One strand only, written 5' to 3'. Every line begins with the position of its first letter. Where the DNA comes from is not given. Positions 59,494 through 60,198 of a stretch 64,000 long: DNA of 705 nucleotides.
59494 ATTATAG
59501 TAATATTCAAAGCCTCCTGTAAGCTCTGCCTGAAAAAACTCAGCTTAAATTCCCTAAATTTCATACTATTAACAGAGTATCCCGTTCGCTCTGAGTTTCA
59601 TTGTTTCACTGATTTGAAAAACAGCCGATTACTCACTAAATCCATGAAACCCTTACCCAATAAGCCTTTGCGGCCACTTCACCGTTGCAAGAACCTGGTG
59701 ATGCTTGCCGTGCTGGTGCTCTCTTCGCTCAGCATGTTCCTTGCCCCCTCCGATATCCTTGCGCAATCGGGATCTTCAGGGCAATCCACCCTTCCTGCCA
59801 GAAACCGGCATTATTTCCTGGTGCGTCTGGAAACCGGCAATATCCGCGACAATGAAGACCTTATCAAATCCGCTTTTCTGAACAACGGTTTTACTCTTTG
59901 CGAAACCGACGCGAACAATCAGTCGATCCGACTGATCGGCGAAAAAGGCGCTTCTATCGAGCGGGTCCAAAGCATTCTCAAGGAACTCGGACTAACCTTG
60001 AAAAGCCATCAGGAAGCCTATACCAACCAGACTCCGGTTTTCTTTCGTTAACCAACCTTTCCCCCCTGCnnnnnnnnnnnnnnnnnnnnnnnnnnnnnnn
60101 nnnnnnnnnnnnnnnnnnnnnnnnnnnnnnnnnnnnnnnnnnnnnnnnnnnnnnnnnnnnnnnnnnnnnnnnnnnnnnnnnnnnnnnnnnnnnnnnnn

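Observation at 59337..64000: AT-rich island plus small secreted protein plus giant SprB-repeat adhesin with three N-terminal PPC-like domains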

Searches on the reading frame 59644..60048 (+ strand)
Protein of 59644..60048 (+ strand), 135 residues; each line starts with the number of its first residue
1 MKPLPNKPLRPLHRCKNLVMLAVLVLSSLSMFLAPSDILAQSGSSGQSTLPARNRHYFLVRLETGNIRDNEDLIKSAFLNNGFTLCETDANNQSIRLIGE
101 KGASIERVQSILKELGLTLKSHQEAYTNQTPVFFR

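Call 8: search_protein_families(library=pfam, proteins=[window:59644-60048:+], max_evalue=0.01)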
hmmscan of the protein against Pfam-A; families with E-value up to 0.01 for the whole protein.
window:59644-60048:+ (135 aa): 0 families

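Call 9: search_protein_families(library=ncbifam, proteins=[window:59644-60048:+], max_evalue=0.01)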
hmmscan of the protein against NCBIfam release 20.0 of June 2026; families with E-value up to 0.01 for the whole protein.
window:59644-60048:+ (135 aa): 0 families
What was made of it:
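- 59644..60051 (+): Small secreted protein, 135 aa (stop included). Member of an uncharacterised family strictly linked to this adhesin locus. No Pfam or NCBIfam hit (calls 8, 9).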

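Call 10: find_encoding_contigs(protein=window:59644-60048:+, flank=10000, max_places=6)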
Protein window:59644-60048:+ (135 aa): no gene with exactly this product is on record in the collection.

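Call 11: find_encoding_contigs(protein=window:59701-60048:+, flank=10000, max_places=6)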
Protein window:59701-60048:+ (116 aa): no gene with exactly this product is on record in the collection.

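Call 18: find_homologous_proteins(query=window:59644-60048:+, max_evalue=0.001)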
Query window:59644-60048:+ (135 aa): 3 proteins with E <= 0.001 among 32 candidates.
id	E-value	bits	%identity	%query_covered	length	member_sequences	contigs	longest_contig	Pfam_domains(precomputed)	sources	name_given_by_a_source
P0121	8.2e-82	289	100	100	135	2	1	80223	-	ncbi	ncbi:MAG: hypothetical protein RL213_2331 [Bacteroidota bacterium]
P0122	3.0e-60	219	78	100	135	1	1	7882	-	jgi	jgi:hypothetical protein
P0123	4.2e-26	109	60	69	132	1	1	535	-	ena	-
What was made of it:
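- It directly precedes a lineage-restricted ORFan-like gene (call 18).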

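Call 19: find_encoding_contigs(protein=P0121, flank=10000, max_places=6)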
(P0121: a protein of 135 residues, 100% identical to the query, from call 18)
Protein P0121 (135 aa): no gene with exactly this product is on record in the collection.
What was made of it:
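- Tried and rejected: Exact look-ups of the small protein, with both possible starts and as P0121, found no contig (calls 10, 11, 19).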

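Call 20: find_encoding_contigs(protein=P0122, flank=10000, max_places=6)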
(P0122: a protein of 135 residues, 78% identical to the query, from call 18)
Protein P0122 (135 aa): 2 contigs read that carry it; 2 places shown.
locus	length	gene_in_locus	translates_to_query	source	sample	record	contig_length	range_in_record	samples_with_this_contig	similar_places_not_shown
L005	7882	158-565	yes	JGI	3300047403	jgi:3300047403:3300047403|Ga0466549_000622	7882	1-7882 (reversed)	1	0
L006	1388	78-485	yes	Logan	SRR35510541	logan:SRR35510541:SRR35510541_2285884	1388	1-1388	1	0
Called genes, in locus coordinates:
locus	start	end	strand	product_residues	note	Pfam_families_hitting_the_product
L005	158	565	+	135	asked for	-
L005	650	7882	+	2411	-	?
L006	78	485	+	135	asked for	-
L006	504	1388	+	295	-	?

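Call 33: find_homologous_proteins(query=A1, max_evalue=0.01)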
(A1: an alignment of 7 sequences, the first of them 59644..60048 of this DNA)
Query A1 (7 sequences) (135 aa, profile of the alignment): 15 proteins with E <= 0.01 among 1204 candidates.
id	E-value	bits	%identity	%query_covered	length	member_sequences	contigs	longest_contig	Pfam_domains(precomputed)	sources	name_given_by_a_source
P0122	2.2e-50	188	78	100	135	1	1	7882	-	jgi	jgi:hypothetical protein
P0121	2.5e-50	188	100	100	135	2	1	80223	-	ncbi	ncbi:MAG: hypothetical protein RL213_2331 [Bacteroidota bacterium]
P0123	2.2e-45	172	60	69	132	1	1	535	-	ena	-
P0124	3.9e-44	168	36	60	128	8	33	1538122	-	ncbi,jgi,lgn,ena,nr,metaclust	ncbi:MAG: hypothetical protein IPI10_02820 [Bacteroidetes bacterium]|nr:hypothetical protein [Bacter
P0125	9.7e-43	163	30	92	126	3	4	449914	-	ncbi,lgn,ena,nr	ncbi:MAG: hypothetical protein IPP51_03265 [Bacteroidetes bacterium]|nr:hypothetical protein [Bacter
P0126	9.8e-43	163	29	83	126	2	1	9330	-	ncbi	-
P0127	1.6e-42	162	36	60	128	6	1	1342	-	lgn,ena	-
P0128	1.3e-41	159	36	60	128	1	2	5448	-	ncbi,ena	-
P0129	3.3e-41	158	36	60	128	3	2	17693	-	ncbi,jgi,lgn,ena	-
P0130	4.7e-41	158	31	88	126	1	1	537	-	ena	-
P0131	3.5e-34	135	37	77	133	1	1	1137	-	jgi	jgi:hypothetical protein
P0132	4.5e-29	119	25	59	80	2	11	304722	-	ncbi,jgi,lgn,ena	-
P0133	3.5e-27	113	34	45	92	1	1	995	-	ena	-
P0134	1.9e-17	81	39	27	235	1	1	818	PF00491.27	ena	-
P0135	3.5e-15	74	39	27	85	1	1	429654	-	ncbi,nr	ncbi:MAG: hypothetical protein IPN88_01545 [Bacteroidetes bacterium]|nr:hypothetical protein [Bacter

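Call 34: find_encoding_contigs(protein=P0124, flank=10000, max_places=5)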
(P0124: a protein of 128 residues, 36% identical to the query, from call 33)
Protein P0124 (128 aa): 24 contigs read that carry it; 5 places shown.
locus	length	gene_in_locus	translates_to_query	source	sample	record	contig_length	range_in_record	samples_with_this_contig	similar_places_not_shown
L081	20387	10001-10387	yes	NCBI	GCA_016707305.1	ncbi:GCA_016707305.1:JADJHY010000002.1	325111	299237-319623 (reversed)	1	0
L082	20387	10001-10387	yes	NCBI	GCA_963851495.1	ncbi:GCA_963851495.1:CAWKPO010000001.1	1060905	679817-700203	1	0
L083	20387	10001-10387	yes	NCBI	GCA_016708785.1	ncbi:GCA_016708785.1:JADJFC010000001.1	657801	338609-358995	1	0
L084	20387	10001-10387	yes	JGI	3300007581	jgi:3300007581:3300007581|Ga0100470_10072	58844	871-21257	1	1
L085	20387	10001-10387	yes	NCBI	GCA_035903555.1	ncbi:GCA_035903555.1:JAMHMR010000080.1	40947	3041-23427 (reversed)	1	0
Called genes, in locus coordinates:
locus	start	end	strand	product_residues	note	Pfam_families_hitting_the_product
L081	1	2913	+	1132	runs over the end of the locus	PF00873:ACR_tran, PF03176:MMPL (faint)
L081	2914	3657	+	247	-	PF02621:VitK2_biosynth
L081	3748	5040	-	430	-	PF05572:Peptidase_M43, PF18962:Por_Secre_tail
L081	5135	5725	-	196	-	PF00849:PseudoU_synth_2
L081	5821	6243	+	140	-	-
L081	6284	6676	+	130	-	-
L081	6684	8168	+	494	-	PF02239:Cytochrom_D1 (faint), PF22494:choice_anch_I (faint)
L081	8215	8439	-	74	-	-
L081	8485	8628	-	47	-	-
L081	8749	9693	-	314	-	PF00056:Ldh_1_N, PF03721:UDPG_MGDP_dh_N (weak), PF02866:Ldh_1_C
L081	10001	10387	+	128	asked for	-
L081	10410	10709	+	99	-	-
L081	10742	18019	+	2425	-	PF06832:BiPBP_C (faint), PF13573:SprB, PF13573:SprB, PF00801:PKD, PF18911:PKD_4, PF00801:PKD (weak), PF18911:PKD_4, PF13585:CHU_C, +2 more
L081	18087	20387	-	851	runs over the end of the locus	PF18962:Por_Secre_tail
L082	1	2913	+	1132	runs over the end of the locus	PF00873:ACR_tran, PF03176:MMPL (faint)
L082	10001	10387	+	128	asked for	-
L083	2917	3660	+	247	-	PF02621:VitK2_biosynth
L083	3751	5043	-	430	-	PF05572:Peptidase_M43, PF18962:Por_Secre_tail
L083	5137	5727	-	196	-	PF00849:PseudoU_synth_2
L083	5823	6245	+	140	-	-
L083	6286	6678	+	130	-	-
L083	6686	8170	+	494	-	PF02239:Cytochrom_D1 (faint), PF22494:choice_anch_I (faint)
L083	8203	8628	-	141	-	PF13650:Asp_protease_2, PF13975:gag-asp_proteas (weak)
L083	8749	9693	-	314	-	PF00056:Ldh_1_N, PF03721:UDPG_MGDP_dh_N (weak), PF02866:Ldh_1_C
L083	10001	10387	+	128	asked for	-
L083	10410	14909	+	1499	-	PF17210:SdrD_B (faint), PF13573:SprB, PF17957:Big_7 (faint), PF23585:DUF7137 (faint), PF06832:BiPBP_C (faint), PF13573:SprB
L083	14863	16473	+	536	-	PF13573:SprB (weak), PF18962:Por_Secre_tail (faint), PF13573:SprB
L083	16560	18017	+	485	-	PF13573:SprB, PF18911:PKD_4, PF00801:PKD, PF18911:PKD_4, PF13585:CHU_C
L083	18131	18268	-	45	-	PF05016:ParE_toxin (weak)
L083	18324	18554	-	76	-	-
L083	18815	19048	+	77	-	-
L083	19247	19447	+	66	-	-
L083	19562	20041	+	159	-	-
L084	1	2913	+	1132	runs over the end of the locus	PF00873:ACR_tran, PF03176:MMPL (faint)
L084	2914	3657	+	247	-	PF02621:VitK2_biosynth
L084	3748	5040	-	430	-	PF05572:Peptidase_M43, PF18962:Por_Secre_tail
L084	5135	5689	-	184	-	PF00849:PseudoU_synth_2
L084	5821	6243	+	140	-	-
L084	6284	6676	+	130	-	-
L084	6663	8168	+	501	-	PF02239:Cytochrom_D1 (faint), PF22494:choice_anch_I (faint)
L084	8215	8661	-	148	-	PF13650:Asp_protease_2, PF13975:gag-asp_proteas (weak)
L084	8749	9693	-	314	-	PF00056:Ldh_1_N, PF03721:UDPG_MGDP_dh_N (weak), PF02866:Ldh_1_C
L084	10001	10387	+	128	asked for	-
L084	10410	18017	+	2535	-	PF13573:SprB, PF18962:Por_Secre_tail (faint), PF13573:SprB, PF00801:PKD, PF18911:PKD_4, PF00801:PKD (weak), PF18911:PKD_4, PF13585:CHU_C, +2 more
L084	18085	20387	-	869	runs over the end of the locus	PF18962:Por_Secre_tail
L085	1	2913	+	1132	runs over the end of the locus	PF00873:ACR_tran, PF03176:MMPL (faint)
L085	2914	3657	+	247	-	PF02621:VitK2_biosynth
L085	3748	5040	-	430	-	PF05572:Peptidase_M43, PF18962:Por_Secre_tail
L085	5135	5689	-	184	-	PF00849:PseudoU_synth_2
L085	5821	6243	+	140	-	-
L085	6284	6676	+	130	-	-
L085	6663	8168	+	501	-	PF02239:Cytochrom_D1 (faint), PF22494:choice_anch_I (faint)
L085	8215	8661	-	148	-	PF13650:Asp_protease_2, PF13975:gag-asp_proteas (weak)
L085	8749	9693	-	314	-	PF00056:Ldh_1_N, PF03721:UDPG_MGDP_dh_N (weak), PF02866:Ldh_1_C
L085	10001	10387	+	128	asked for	-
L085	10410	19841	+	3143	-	PF17210:SdrD_B (faint), PF13573:SprB, PF13573:SprB, PF00801:PKD, PF18911:PKD_4, PF00801:PKD (weak), PF18911:PKD_4, PF13585:CHU_C, +3 more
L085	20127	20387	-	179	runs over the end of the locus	-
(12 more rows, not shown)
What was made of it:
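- On SprB-repeat type B CTD adhesins secreted by the T9SS: L083 and L085 have small or unrelated genes there (call 34).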

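Call 35: find_encoding_contigs(protein=P0132, flank=10000, max_places=3)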
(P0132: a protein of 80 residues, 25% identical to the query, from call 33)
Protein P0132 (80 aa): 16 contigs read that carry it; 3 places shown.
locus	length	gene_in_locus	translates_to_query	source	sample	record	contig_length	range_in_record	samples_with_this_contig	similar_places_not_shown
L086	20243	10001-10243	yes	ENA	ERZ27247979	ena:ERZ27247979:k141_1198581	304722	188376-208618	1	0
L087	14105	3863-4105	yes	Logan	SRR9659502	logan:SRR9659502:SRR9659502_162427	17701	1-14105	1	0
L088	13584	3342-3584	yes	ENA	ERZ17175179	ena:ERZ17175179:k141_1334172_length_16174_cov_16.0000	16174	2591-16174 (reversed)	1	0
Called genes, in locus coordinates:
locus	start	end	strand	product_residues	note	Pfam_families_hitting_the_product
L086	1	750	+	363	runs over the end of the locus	PF00364:Biotin_lipoyl (faint), PF25984:BSH_YknX (faint), PF25954:Beta-barrel_RND_2 (weak)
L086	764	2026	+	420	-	PF12704:MacB_PCD, PF02687:FtsX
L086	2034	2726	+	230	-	PF02463:SMC_N, PF00005:ABC_tran, PF13304:AAA_21 (faint)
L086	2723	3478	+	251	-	PF02621:VitK2_biosynth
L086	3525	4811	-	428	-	PF05572:Peptidase_M43, PF18962:Por_Secre_tail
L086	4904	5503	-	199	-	PF00849:PseudoU_synth_2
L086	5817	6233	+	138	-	-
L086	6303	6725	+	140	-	-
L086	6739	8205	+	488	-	PF10282:Lactonase (faint)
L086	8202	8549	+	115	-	PF04134:DCC1-like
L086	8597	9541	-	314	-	PF00056:Ldh_1_N, PF03721:UDPG_MGDP_dh_N (weak), PF02866:Ldh_1_C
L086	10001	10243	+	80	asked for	-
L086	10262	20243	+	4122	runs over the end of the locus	PF23759:GBD_T9SS_assoc (faint), PF06832:BiPBP_C (faint), PF13573:SprB (weak), PF13573:SprB, PF18911:PKD_4, PF00801:PKD, PF18911:PKD_4, PF13585:CHU_C, +1 more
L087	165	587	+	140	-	-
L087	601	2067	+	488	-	PF10282:Lactonase (faint)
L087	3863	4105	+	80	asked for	-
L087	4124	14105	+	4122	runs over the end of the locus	PF23759:GBD_T9SS_assoc (faint), PF06832:BiPBP_C (faint), PF13573:SprB (weak), PF13573:SprB, PF18911:PKD_4, PF00801:PKD, PF18911:PKD_4, PF13585:CHU_C, +1 more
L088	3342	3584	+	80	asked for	-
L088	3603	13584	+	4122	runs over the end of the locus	PF23759:GBD_T9SS_assoc (faint), PF06832:BiPBP_C (faint), PF13573:SprB (weak), PF13573:SprB, PF18911:PKD_4, PF00801:PKD, PF18911:PKD_4, PF13585:CHU_C, +1 more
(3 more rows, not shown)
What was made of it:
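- They are complete at 2535, 3143 and 4122 aa and end in PKD-PKD-CHU_C (calls 34, 35).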

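Call 41: find_related_loci(query=window:59644-60048:+, collection=metagenome_contigs, flank=10000)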
Query window:59644-60048:+ (135 aa) in metagenome_contigs; peptide patterns used: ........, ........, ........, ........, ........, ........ (x = any residue, [..] = any of these).
116 stretches matched a pattern, but none encodes a relative of the query by tblastn (E <= 1e-3).

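Call 46: predict_structure(alignment_id=A2)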
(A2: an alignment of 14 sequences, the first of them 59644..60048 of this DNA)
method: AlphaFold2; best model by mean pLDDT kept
length: 135 residues; sequences in the alignment: 14
mean_pLDDT: 75.9   pTM: 0.57
mean pLDDT of the five models: 75.9, 75.9, 75.1, 74.4, 73.6
residues with pLDDT >= 90: 59; 70-90: 23; 50-70: 34; < 50: 19
segments of 3 or more residues with pLDDT < 50: 36-47
pLDDT, mean of each block of 10 residues (from residue 1): 55 53 56 49 42 82 88 94 93 93 92 93 91 84
secondary structure, 60 per line:
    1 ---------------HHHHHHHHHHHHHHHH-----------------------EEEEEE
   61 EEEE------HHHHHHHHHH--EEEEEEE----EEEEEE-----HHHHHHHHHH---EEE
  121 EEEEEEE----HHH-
elements in order: H16-31 E55-64 H71-80 E83-89 E94-99 H105-114 E118-127
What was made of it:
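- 59644..59763 (+): Predicted Sec/SPI signal peptide of the small protein (aa 1-40, cleavage ILA|Q). AF2 places a low-confidence helix at aa 16-31 (call 46).
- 59806..60024 (+): Ferredoxin-like beta-alpha-beta-beta-alpha-beta domain of the small protein (aa 55-127). AF2 pLDDT 82-94 over this range (call 46).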

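Call 49: fold_search(model_id=the predicted structure, library=pdb)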
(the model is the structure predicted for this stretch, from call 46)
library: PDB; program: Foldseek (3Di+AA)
matches with E <= 10: 1670; with E <= 0.001: 0
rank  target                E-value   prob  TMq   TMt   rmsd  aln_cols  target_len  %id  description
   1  2crl_MODEL_1_A        3.1e-03  1.00  0.41  0.55  13.2        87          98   17  The apo form of HMA domain of copper chaperone for superoxide dismutase (released 2005-11-20)
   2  6xji_C                4.0e-03  1.00  0.36  0.19   3.4        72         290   15  PmtCD ABC exporter at C1 symmetry (released 2020-10-14)
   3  4pg4_A                4.6e-03  0.98  0.33  0.14  18.1       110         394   15  Crystal structure of S. aureus Homoserine Dehydrogenase at pH6.0 (released 2015-05-06)
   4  8b2r_A                4.9e-03  1.00  0.43  0.69   2.9        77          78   17  Complex of rice blast (Magnaporthe oryzae) effector protein AVR-PikF with a rice (Oryza sativa) RGA5 HMA domain mutant (released 2022-10-19)
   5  6r8m_B                5.2e-03  1.00  0.37  0.56   3.9        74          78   12  Complex of rice blast (Magnaporthe oryzae) effector protein AVR-PikE with an engineered HMA domain of Pikp-1 from rice (released 2019-04-24)
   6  3k7r_I                5.5e-03  1.00  0.45  0.79   2.2        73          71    5  Crystal structure of [TM][CuAtx1]3 (released 2009-11-24)
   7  1cc7                  5.5e-03  1.00  0.42  0.71   2.9        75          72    9  CRYSTAL STRUCTURE OF THE ATX1 METALLOCHAPERONE PROTEIN (released 1999-12-12)
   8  6xfu_B                5.5e-03  1.00  0.36  0.61   3.2        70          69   16  PmtCD peptide exporter basket domain (released 2020-10-14)
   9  3c1n_C                5.5e-03  1.00  0.35  0.13   4.5        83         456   13  Crystal Structure of Allosteric Inhibition Threonine-sensitive Aspartokinase from Methanococcus jannaschii with L-thre (released 2008-03-25)
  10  4pg7_B                6.7e-03  0.97  0.35  0.14  17.8       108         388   16  Crystal structure of S. aureus Homoserine Dehydrogenase at pH7.5 (released 2015-05-06)
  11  7bfe_B                7.1e-03  1.00  0.40  0.59   4.0        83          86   13  Circular permutant of ribosomal protein S6, P54-55 truncated, L21A mutant. (released 2022-07-13)
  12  3cjk_B                7.6e-03  1.00  0.43  0.73   2.5        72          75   11  Crystal structure of the adduct HAH1-Cd(II)-MNK1. (released 2008-12-30)
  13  6fub_A                8.1e-03  1.00  0.41  0.62   3.7        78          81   12  Complex of rice blast (Magnaporthe oryzae) effector protein AVR-PikE with the HMA domain of Pikm-1 from rice (Oryza sa (released 2018-06-13)
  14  6xfu_A                8.1e-03  1.00  0.37  0.62   3.5        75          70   15  PmtCD peptide exporter basket domain (released 2020-10-14)
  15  6g10_B                8.1e-03  1.00  0.37  0.57   3.9        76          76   14  Complex of rice blast (Magnaporthe oryzae) effector protein AVR-PikD with the HMA domain of Pikp-1 from rice (Oryza sa (released 2018-06-13)
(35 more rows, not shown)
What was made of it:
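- Closest known: HMA. Same: Beta-alpha-beta-beta-alpha-beta ferredoxin-like fold of the small protein (TM-score normalised to the target up to 0.83, call 49).
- Its fold is generic (call 49).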

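Call 65: search_protein_families(library=ncbifam, proteins=[L084:16815-18014:+, L085:18639-19838:+], max_evalue=0.001)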
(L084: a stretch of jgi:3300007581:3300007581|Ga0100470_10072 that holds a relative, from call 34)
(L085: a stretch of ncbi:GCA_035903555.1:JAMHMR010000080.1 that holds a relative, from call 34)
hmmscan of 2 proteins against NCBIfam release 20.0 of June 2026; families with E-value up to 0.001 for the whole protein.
L084:16815-18014:+ (400 aa): 2 families
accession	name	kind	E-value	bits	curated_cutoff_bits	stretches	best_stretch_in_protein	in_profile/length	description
TIGR04131.1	Bac_Flav_CTERM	domain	7.6e-16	58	35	1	314-400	2-85/85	T9SS type B sorting domain-containing protein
TIGR00864.1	PCC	subfamily_domain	2.1e-07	27.7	1861.4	2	258-295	1088-1124/2700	polycystin cation channel protein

L085:18639-19838:+ (400 aa): 2 families
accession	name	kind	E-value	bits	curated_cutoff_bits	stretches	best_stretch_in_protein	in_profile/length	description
TIGR04131.1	Bac_Flav_CTERM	domain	1.9e-15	56.8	35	1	314-400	2-85/85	T9SS type B sorting domain-containing protein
TIGR00864.1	PCC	subfamily_domain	5.2e-08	29.7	1861.4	2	258-295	1088-1124/2700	polycystin cation channel protein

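Call 73: search_protein_representatives(alignment_id=A2)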
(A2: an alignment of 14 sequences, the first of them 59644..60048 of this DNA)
Query: 14 sequences, 117 profile positions. Proteins with E-value up to 0.001 (for the whole library): 27; up to 1e-10: 22; up to 1e-30: 5. The best 27 are listed.
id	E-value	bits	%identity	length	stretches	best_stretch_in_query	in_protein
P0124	5.5e-52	191.2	-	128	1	1-117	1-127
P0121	4.9e-42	159.1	-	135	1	1-116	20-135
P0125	6.3e-40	152.3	-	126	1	2-117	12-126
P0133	3.5e-34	133.8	-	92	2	48-117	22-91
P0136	3.0e-31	124.3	-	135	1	5-116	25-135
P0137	1.1e-30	122.4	-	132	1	9-116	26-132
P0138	2.9e-30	121.1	-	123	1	1-117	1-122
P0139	3.0e-30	121.0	-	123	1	1-117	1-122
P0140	1.5e-28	115.6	-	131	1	1-115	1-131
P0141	4.5e-27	110.8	-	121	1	4-117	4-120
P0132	6.5e-26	107.1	-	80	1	38-116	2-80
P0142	1.1e-23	99.9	-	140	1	11-116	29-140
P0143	6.2e-23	97.5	-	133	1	7-116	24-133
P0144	1.1e-22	96.7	-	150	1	5-116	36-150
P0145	1.1e-21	93.5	-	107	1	21-116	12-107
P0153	4.9e-10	55.9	-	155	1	5-116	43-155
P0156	1.9e-07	47.5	-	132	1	9-109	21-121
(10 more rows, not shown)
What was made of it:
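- Small gene: 27 clusters in 1.84e9 representatives, all stand-alone proteins of 80-155 aa (call 73). The family exists nowhere else among 1.84e9 representatives (call 73).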
